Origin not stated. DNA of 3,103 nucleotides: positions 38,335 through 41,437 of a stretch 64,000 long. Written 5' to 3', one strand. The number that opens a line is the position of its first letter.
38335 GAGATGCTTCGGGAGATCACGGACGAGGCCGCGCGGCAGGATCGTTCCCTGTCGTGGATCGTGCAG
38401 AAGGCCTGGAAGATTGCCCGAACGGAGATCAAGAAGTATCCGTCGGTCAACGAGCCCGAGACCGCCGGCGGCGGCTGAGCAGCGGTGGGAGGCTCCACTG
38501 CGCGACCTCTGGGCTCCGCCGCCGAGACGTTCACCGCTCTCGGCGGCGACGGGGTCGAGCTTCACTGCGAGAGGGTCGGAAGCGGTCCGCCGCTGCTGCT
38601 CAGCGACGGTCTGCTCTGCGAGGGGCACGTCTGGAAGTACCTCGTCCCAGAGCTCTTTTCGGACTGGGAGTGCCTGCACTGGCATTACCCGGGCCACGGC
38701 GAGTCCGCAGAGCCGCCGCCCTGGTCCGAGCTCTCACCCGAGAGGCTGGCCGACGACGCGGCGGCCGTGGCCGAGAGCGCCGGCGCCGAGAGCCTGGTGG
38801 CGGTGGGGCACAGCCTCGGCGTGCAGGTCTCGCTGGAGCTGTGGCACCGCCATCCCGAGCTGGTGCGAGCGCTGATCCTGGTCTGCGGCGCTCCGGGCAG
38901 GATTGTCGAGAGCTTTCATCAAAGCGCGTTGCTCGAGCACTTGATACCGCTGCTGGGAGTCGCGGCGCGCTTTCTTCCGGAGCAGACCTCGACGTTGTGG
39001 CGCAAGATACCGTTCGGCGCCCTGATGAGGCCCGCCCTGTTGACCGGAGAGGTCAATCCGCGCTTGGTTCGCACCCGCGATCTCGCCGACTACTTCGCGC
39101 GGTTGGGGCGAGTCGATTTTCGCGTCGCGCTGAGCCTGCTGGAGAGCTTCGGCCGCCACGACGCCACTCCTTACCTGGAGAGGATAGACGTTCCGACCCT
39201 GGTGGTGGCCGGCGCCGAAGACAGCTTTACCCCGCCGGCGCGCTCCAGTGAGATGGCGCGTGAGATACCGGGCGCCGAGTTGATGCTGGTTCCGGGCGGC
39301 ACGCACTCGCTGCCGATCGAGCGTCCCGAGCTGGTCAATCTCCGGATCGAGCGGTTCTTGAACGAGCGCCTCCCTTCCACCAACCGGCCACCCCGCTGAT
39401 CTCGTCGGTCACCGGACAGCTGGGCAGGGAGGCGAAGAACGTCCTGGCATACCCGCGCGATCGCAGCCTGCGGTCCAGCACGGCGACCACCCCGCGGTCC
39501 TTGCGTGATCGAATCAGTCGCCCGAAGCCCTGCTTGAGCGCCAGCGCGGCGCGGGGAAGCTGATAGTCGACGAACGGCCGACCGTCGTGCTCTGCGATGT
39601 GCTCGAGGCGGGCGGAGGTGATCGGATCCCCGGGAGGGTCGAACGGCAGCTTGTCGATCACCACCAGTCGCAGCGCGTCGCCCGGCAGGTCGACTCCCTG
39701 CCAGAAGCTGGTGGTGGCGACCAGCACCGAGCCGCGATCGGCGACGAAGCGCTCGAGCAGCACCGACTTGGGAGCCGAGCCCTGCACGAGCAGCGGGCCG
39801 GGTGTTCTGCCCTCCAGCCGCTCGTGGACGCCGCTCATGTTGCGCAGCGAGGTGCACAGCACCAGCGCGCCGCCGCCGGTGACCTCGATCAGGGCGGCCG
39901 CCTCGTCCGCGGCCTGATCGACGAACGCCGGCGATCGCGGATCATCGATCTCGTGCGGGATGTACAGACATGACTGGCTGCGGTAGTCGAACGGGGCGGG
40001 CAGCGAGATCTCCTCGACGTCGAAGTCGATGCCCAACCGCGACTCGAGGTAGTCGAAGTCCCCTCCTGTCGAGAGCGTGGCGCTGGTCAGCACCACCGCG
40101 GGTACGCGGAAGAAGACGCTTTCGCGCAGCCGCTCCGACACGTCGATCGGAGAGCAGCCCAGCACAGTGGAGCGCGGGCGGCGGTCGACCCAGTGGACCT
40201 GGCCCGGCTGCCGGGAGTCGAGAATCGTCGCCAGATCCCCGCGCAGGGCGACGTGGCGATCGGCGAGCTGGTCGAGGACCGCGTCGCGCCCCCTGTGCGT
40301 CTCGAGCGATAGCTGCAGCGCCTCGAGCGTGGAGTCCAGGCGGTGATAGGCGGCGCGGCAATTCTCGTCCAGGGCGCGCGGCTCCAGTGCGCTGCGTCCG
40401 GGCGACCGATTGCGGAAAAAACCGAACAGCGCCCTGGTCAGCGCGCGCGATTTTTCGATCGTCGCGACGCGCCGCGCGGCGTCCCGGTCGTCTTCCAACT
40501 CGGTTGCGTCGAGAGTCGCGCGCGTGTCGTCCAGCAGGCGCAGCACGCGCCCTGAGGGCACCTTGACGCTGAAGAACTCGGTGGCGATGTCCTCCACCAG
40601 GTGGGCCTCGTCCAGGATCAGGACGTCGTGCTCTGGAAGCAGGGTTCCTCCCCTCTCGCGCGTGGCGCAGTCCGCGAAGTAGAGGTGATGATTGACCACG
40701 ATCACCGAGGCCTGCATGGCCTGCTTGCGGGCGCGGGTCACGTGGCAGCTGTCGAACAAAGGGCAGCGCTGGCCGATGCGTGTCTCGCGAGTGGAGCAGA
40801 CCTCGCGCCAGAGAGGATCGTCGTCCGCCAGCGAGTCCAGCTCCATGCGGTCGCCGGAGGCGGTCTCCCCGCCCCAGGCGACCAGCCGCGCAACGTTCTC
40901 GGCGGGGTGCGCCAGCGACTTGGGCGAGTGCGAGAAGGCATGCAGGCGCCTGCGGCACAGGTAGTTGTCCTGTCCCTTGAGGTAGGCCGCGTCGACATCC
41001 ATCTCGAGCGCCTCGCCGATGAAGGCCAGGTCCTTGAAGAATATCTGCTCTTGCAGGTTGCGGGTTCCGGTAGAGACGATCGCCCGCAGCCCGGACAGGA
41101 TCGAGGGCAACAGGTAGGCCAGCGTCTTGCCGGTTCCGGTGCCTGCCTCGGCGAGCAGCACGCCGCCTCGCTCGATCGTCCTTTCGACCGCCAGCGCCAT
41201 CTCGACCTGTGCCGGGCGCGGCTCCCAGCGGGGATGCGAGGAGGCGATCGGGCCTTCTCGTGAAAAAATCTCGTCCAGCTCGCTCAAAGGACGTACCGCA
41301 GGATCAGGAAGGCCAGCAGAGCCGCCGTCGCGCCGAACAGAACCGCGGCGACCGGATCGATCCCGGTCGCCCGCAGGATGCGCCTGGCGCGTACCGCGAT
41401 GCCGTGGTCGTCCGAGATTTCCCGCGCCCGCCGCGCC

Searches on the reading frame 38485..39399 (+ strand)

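Call 90: search_protein_families(library=pfam, proteins=[window:38485-39399:+], max_evalue=0.0001)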
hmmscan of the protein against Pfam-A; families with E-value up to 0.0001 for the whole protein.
window:38485-39399:+ (304 aa): 6 families
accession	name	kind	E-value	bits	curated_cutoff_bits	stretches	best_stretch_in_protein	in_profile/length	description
PF00561.26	Abhydrolase_1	-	1.1e-21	78.1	25.8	1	35-281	1-245/245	alpha/beta hydrolase fold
PF12697.13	Abhydrolase_6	-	2.2e-15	58.3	26.3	1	47-284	11-214/217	Alpha/beta hydrolase family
PF12146.15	Hydrolase_4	-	2.4e-14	53.7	27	1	60-280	31-238/239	Serine aminopeptidase, S33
PF08386.16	Abhydrolase_4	-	4.1e-06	27.3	21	1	235-293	34-92/103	TAP-like protein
PF06821.19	Ser_hydrolase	-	1.3e-05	25.7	22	0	99-139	52-94/172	Serine hydrolase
PF03959.19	FSH1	-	4.9e-05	23.5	21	1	228-282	152-207/211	Serine hydrolase (FSH1)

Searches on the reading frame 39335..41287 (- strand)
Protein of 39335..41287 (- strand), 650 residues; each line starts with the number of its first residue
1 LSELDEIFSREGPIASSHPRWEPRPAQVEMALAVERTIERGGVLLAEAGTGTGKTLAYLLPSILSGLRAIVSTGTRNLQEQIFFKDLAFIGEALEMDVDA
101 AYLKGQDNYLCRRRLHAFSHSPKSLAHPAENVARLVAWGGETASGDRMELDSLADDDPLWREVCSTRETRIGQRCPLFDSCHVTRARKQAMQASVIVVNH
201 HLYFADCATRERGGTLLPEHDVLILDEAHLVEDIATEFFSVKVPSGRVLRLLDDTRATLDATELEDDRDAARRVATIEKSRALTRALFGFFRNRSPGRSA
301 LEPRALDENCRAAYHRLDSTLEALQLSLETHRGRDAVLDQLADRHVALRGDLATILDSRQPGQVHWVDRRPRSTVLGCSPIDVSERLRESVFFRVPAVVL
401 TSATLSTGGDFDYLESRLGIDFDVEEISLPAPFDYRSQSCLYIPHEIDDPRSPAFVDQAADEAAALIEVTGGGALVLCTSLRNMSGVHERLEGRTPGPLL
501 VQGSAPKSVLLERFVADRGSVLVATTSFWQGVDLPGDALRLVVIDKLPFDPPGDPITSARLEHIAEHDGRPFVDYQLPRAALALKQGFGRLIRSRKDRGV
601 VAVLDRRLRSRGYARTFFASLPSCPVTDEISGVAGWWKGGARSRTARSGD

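Call 103: search_protein_families(library=pfam, proteins=[window:39335-41287:-], max_evalue=0.00001)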
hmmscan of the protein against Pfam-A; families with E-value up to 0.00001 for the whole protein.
window:39335-41287:- (650 aa): 2 families
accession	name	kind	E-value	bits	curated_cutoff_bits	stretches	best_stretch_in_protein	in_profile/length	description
PF13307.12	Helicase_C_2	-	7.8e-41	140.4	25.3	1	466-623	4-169/170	Helicase C-terminal domain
PF00270.35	DEAD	-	1.2e-09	38.5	26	1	38-110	11-87/167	DEAD/DEAH box helicase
